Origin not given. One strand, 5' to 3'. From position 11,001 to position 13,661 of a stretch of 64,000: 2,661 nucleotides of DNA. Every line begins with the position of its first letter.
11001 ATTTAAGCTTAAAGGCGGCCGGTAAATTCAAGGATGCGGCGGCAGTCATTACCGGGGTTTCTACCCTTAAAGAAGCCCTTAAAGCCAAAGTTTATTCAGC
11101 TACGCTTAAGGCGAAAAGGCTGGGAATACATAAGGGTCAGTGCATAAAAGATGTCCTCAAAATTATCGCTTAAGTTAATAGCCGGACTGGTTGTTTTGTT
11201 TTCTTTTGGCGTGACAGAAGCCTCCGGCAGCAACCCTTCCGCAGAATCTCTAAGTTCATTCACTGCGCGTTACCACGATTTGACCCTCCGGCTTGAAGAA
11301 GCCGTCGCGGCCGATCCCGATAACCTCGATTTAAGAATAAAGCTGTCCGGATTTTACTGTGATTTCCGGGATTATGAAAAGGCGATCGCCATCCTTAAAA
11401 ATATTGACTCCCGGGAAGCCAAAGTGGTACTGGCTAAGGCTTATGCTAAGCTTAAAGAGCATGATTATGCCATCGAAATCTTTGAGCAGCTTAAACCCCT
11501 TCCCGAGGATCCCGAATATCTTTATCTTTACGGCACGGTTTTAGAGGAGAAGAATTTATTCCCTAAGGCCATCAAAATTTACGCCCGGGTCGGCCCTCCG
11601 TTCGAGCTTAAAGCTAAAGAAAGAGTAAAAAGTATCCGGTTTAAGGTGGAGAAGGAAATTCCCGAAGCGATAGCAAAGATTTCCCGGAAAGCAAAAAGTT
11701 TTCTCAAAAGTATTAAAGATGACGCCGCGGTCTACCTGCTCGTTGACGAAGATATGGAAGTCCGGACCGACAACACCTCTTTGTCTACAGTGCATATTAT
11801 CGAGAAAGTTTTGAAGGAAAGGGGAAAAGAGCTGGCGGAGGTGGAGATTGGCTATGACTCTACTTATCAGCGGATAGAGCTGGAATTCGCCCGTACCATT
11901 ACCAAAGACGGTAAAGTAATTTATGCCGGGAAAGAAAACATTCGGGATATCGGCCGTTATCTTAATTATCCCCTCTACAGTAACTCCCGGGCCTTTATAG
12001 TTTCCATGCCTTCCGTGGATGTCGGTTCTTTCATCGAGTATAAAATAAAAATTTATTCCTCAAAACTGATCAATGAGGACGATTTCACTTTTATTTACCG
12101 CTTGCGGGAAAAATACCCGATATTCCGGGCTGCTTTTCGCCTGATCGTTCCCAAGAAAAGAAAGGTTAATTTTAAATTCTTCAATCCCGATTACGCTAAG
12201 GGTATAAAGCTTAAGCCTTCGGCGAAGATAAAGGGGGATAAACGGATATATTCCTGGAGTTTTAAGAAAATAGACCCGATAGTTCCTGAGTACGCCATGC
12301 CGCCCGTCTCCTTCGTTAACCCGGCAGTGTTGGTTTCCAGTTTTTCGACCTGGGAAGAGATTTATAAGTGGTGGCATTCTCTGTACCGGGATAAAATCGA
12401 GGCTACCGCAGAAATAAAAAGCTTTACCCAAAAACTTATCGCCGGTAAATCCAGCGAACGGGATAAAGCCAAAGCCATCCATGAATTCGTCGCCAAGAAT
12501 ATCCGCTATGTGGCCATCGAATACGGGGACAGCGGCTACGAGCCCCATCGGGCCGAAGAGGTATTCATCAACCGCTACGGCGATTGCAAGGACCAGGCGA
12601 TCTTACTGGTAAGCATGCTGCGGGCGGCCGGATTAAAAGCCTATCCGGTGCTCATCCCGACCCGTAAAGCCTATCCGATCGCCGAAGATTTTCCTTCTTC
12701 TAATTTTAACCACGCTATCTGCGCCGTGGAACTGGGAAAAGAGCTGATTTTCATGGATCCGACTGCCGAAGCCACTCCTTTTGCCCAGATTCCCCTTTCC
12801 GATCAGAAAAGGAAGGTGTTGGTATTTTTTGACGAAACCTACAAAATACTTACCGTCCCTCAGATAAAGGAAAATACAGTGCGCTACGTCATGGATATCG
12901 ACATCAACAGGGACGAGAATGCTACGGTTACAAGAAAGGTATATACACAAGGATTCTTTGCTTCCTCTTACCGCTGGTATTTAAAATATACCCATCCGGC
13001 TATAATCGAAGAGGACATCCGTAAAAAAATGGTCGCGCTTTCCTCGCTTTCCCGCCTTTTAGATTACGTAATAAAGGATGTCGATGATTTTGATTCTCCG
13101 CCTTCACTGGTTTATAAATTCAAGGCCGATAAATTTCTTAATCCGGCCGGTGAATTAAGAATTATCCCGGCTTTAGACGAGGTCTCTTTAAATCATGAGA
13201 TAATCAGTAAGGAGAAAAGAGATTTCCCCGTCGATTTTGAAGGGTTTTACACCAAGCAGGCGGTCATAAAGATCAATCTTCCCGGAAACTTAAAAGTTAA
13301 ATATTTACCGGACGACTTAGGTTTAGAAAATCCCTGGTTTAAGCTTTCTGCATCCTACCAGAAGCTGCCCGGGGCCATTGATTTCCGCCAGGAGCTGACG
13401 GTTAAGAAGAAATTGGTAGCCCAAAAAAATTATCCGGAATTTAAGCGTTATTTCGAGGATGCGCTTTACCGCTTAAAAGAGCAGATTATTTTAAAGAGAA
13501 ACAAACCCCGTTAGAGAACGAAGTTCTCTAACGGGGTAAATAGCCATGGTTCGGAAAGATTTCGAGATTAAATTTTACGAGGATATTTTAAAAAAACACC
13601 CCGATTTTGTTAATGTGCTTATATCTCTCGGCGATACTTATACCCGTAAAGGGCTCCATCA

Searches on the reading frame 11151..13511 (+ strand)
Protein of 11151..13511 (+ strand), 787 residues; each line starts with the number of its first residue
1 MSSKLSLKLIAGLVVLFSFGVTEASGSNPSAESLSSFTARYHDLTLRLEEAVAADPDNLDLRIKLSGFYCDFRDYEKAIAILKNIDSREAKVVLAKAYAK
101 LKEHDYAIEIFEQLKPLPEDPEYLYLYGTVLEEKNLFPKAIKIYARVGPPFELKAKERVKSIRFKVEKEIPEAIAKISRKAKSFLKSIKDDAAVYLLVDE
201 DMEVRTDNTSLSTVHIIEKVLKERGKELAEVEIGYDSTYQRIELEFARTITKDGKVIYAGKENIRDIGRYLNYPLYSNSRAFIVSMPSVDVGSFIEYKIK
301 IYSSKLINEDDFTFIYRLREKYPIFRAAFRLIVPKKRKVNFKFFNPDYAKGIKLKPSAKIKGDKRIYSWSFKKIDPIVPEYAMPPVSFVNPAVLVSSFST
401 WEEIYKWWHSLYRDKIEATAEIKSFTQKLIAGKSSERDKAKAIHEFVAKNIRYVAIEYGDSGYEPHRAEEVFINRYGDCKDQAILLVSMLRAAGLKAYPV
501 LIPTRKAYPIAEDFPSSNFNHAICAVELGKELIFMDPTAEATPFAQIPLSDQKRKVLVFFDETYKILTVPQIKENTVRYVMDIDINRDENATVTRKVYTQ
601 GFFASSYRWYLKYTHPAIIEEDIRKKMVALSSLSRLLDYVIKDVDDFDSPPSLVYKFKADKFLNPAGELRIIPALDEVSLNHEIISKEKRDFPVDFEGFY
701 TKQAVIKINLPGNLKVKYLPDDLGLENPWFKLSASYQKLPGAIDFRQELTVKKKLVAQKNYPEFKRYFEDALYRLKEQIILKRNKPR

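Call 68: search_protein_families(library=pfam, proteins=[window:11151-13511:+], max_evalue=0.0001)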
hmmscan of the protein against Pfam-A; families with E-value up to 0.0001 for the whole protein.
window:11151-13511:+ (787 aa): 4 families
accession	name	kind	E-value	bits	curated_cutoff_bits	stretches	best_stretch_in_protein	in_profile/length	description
PF12969.12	DUF3857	-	2.1e-28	99.9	24.6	1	207-377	2-169/170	Domain of Unknown Function with PDB structure (DUF3857)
PF01841.26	Transglut_core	-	1.9e-13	51.1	23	1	424-507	2-82/108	Transglutaminase-like superfamily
PF14559.12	TPR_19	-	2e-09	38.1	25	1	48-100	14-67/68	Tetratricopeptide repeat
PF12895.13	ANAPC3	-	4.6e-06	27.2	27.2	0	41-113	5-81/82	Anaphase-promoting complex, cyclosome, subunit 3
